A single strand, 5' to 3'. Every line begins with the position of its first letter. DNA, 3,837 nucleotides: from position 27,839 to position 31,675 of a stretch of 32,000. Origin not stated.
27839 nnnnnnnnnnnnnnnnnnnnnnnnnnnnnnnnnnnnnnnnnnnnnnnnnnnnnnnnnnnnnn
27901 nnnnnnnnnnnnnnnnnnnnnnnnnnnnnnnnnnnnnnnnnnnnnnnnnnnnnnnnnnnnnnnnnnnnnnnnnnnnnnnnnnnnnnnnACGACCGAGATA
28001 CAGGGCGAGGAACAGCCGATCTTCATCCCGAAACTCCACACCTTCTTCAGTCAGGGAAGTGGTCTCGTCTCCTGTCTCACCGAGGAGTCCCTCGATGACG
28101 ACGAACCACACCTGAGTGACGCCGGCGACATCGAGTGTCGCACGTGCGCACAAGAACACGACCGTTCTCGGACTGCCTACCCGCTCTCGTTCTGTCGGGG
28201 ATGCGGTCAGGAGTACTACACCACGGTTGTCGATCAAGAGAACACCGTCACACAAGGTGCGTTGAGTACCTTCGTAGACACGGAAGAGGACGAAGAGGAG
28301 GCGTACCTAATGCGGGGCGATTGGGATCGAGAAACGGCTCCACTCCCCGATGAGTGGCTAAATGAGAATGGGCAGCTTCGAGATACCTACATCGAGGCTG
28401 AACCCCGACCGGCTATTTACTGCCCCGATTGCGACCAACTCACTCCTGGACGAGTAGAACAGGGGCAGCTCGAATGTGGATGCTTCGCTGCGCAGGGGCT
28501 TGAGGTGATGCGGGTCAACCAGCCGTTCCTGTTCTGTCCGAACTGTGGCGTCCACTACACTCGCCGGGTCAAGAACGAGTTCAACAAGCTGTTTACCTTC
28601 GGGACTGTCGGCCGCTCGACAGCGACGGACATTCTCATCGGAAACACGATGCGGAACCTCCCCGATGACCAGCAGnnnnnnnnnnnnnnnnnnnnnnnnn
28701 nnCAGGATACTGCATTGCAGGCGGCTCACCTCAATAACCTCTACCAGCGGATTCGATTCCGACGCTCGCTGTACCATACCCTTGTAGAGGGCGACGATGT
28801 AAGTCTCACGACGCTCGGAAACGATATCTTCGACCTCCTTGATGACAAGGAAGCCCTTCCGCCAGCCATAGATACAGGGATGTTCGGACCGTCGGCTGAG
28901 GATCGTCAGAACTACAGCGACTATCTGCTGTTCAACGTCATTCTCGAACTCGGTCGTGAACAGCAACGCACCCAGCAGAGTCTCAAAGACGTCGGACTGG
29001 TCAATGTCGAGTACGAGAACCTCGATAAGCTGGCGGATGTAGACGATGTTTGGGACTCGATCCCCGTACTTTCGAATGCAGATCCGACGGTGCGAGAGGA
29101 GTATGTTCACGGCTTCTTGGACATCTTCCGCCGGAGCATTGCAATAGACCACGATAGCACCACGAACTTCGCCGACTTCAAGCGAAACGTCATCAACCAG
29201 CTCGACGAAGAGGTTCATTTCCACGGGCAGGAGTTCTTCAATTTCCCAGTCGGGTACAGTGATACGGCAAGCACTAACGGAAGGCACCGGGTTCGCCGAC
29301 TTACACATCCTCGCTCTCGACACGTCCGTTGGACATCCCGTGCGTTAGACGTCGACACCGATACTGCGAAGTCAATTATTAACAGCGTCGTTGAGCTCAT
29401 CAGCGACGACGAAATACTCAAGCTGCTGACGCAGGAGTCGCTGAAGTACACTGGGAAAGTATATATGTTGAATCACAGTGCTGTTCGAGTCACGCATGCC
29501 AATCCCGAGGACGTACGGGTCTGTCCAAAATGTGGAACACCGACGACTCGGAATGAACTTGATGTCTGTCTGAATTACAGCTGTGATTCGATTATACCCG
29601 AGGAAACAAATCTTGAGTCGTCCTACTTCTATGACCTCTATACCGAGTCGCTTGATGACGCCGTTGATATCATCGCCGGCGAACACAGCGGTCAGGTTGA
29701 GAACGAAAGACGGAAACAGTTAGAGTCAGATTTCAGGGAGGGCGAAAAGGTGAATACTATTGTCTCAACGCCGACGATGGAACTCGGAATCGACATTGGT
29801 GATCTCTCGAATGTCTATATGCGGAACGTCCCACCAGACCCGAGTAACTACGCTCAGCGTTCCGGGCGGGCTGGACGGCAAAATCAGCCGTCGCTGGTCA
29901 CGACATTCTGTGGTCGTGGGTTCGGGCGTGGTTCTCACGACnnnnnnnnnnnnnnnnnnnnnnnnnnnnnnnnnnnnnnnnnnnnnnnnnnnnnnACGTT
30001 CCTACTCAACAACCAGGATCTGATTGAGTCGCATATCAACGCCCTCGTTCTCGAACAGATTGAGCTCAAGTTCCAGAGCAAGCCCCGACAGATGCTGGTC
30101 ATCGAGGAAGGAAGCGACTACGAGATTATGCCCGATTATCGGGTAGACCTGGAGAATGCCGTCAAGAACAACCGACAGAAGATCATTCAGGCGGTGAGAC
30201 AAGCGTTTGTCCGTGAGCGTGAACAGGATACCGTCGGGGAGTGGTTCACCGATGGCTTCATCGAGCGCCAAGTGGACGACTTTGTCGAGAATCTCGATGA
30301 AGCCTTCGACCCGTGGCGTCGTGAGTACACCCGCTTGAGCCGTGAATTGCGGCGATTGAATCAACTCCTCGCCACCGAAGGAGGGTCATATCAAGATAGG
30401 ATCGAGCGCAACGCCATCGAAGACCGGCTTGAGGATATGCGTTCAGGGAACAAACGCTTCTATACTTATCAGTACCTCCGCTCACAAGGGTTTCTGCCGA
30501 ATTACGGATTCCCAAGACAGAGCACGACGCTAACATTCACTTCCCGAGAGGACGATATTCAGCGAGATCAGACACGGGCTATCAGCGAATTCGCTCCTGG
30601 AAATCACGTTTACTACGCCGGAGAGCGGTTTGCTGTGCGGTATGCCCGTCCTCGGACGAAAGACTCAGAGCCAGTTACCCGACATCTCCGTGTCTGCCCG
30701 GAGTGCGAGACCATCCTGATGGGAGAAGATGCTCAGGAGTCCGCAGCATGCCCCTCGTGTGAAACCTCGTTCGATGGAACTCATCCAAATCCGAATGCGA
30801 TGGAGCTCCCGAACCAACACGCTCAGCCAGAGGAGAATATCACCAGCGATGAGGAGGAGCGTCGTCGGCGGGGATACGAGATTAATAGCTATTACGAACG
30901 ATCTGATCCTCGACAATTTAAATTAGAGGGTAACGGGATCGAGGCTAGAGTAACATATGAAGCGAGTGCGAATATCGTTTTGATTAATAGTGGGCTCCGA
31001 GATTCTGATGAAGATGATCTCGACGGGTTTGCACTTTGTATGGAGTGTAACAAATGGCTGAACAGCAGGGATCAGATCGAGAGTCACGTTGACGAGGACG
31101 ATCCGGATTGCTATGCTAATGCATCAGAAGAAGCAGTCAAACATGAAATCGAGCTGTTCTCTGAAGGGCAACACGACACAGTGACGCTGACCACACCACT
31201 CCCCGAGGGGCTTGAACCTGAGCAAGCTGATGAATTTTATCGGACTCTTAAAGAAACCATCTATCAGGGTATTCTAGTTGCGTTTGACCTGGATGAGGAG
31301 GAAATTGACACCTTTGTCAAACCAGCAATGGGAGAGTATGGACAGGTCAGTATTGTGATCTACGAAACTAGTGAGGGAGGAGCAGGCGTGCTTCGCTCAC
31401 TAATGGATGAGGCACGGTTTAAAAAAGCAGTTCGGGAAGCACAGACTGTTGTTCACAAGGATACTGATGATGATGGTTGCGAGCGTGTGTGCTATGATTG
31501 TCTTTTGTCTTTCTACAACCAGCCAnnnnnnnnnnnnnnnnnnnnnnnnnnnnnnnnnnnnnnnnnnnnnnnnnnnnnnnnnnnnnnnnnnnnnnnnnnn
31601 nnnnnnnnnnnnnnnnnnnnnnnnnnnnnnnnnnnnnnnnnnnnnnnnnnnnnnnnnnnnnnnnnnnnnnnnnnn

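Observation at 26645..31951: Unusual domain architecture of the giant helicase: about 390-aa and about 300-aa Zn-ribbon-bearing insertions, split Cys clusters and a possibly inactive nuclease tail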

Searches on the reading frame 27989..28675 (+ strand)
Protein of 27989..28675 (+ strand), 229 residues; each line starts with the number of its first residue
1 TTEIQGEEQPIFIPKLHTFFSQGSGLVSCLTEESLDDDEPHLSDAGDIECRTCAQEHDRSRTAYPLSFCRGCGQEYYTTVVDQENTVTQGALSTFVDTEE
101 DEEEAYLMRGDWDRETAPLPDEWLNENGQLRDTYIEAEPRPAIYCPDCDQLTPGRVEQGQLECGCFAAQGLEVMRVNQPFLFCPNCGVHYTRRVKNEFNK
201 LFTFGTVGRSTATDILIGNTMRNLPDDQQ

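Call 65: search_protein_families(library=pfam, proteins=[window:27989-28675:+], max_evalue=10)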
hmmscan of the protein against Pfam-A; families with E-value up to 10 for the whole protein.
window:27989-28675:+ (229 aa): 17 families
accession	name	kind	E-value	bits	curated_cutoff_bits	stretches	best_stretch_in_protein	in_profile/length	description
PF25813.1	zf_VAL1_N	-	0.0088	16.4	27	1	42-58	32-48/50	VAL1-like, N-terminal zinc finger domain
PF01155.25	HypA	-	0.039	14.4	28.9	1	46-87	69-107/112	Hydrogenase/urease nickel incorporation, metallochaperone, hypA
PF14537.11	Cytochrom_c3_2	-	0.071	14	25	1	36-72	46-77/79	Cytochrome c3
PF08772.16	Zn_ribbon_NOB1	-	0.09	13.3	24.9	1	179-199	22-42/72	Nin one binding (NOB1) Zn-ribbon like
PF02150.21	Zn_ribbon_RPB9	-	0.13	12.6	25.2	0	182-187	3-8/36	RNA polymerases M/15 Kd subunit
PF11442.13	DUF2826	-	0.24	11.7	21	1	26-80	16-72/158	Protein of unknown function (DUF2826)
PF14369.11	Zn_ribbon_19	-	0.27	11.9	30.8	0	135-150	14-29/35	zinc-ribbon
PF02591.20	Zn_ribbon_9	-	0.27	11.8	29.1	1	175-187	18-30/33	C4-type zinc ribbon domain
PF22289.1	DmmA-like_C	-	0.56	10.7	27.4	0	143-164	2-22/44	Dimethylamine monooxygenase subunit DmmA-like, C-terminal domain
PF10601.15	zf-LITAF-like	-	0.6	10.7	23.8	0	68-89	7-28/70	LITAF-like zinc ribbon domain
PF14901.11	Jiv90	-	1.1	9.9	27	1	47-73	4-30/90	Cleavage inducing molecular chaperone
PF14803.11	Zn_ribbon_Nudix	-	1.5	9.3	25.6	1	182-195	2-15/34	Nudix N-terminal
PF17026.10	zf-RRPl_C4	-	1.7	9.3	28.9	1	178-198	16-36/108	Putative ribonucleoprotein zinc-finger pf C4 type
PF12760.12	Zn_ribbon_IS1595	-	2.6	8.5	25.4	1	171-196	10-34/46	Transposase zinc-ribbon domain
PF23104.1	Zf-C2H2_ZNF451_6th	-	6.4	7.4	27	1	144-151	3-10/25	Sixth Zinc fingers C2H2 type, ZNF451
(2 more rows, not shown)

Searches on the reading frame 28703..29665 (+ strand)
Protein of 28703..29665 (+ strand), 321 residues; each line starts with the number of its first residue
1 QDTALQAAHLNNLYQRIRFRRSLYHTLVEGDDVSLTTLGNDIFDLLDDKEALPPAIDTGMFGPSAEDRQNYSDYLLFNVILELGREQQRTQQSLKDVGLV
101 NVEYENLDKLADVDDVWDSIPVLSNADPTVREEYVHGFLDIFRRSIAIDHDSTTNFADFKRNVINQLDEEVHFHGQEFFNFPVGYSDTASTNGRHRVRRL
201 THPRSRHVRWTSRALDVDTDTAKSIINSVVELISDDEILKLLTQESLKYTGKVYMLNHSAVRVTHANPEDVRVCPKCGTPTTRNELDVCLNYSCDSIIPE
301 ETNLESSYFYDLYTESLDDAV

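Call 65: search_protein_families(library=pfam, proteins=[window:28703-29665:+], max_evalue=10)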
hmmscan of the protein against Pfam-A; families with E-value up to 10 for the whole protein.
window:28703-29665:+ (321 aa): 9 families
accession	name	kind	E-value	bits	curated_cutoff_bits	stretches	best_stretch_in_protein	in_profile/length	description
PF13240.11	Zn_Ribbon_1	-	0.0049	17.1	25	1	266-280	8-22/23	zinc-ribbon domain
PF12773.13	DZR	-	0.015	15.9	27.3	1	265-303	6-39/45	Double zinc ribbon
PF14952.11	zf-tcix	-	0.054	13.5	31.2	1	271-297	10-35/42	Putative treble-clef, zinc-finger, Zn-binding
PF09297.16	Zn_ribbon_NUD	-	0.055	13.6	24.8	1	272-285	4-17/32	NADH pyrophosphatase zinc ribbon domain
PF07894.18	SACK1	-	0.065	13.2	21.4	1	183-257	98-173/274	Scaffolding anchor of CK1 domain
PF03119.21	DNA_ligase_ZBD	-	0.089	13.1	25.8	1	274-294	2-25/27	NAD-dependent DNA ligase C4 zinc finger domain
PF14446.12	Prok-RING_1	-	0.095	13.1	29.1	1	269-283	18-32/54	Prokaryotic RING finger family 1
PF21205.3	Rep3_C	-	0.11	13.2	21.1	1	140-171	3-33/59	Initiator Rep protein, WH2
PF13248.11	Zn_ribbon_3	-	0.13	12.2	27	1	269-280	14-25/26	zinc-ribbon domain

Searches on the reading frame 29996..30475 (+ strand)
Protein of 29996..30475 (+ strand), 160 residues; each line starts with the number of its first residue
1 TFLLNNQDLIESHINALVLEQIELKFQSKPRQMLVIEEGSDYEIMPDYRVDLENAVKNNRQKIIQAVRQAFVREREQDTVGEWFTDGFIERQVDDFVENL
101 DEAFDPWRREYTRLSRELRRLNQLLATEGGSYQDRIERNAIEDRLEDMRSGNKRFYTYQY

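Call 65: search_protein_families(library=pfam, proteins=[window:29996-30475:+], max_evalue=10)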
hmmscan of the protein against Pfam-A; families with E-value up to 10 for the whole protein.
window:29996-30475:+ (160 aa): 1 family
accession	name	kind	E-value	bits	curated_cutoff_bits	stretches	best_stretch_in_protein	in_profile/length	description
PF18288.6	FAA_hydro_N_2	-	0.24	12.3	25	1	92-128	27-63/78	Fumarylacetoacetase N-terminal domain 2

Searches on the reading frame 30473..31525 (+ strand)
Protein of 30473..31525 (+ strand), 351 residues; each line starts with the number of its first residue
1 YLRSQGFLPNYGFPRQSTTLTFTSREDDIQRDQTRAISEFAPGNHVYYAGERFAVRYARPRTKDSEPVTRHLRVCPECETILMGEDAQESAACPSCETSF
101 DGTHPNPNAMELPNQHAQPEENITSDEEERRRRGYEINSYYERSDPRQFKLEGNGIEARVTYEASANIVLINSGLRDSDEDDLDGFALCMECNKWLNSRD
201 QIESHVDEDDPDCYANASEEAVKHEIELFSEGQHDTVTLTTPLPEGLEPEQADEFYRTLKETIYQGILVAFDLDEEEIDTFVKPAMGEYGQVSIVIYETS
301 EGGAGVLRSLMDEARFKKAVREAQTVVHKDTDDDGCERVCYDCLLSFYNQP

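Call 65: search_protein_families(library=pfam, proteins=[window:30473-31525:+], max_evalue=10)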
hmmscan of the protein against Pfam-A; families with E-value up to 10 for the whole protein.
window:30473-31525:+ (351 aa): 13 families
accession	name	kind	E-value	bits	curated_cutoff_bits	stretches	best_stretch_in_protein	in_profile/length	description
PF09369.15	MZB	-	1.8e-09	38.6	24.2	1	261-344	3-80/80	MrfA Zn-binding domain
PF19134.6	DUF5817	-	0.02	15.3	31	1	74-99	5-30/57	Domain of unknown function (DUF5817)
PF06677.18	Auto_anti-p27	-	0.021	15.3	24.1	1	74-97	17-40/40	Sjogren's syndrome/scleroderma autoantigen 1 (Autoantigen p27)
PF01485.27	IBR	-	0.037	14.5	24.3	1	69-100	15-51/65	IBR domain, a half RING-finger domain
PF13920.12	zf-C3HC4_3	-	0.048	13.9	27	1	70-101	21-47/49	Zinc finger, C3HC4 type (RING finger)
PF25214.1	HVO_B0008_N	-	0.096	13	27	1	91-112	2-22/38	HVO_B0008 N-terminal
PF12773.13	DZR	-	0.1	13.3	27.3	1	67-101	7-35/45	Double zinc ribbon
PF25287.1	zf-B_box_Trim66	-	0.12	12.5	27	1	187-196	16-25/35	Trim66, B-box zinc-binding domain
PF16547.10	BLM10_N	-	0.14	13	27.2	1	116-152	8-45/81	Proteasome-substrate-size regulator, N-terminal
PF14447.12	Prok-RING_4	-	0.14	12.5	27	1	71-105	18-45/46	Prokaryotic RING finger family 4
PF12756.13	zf-C2H2_2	-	0.15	12.8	26.9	1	187-229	51-92/100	C2H2 type zinc-finger (2 copies)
PF07191.17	Zn_ribbon_6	-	0.32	11.5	25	1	75-101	3-27/67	Double zinc ribbon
PF12874.13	zf-met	-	0.65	10.9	21.2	1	189-206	3-20/25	Zinc-finger of C2H2 type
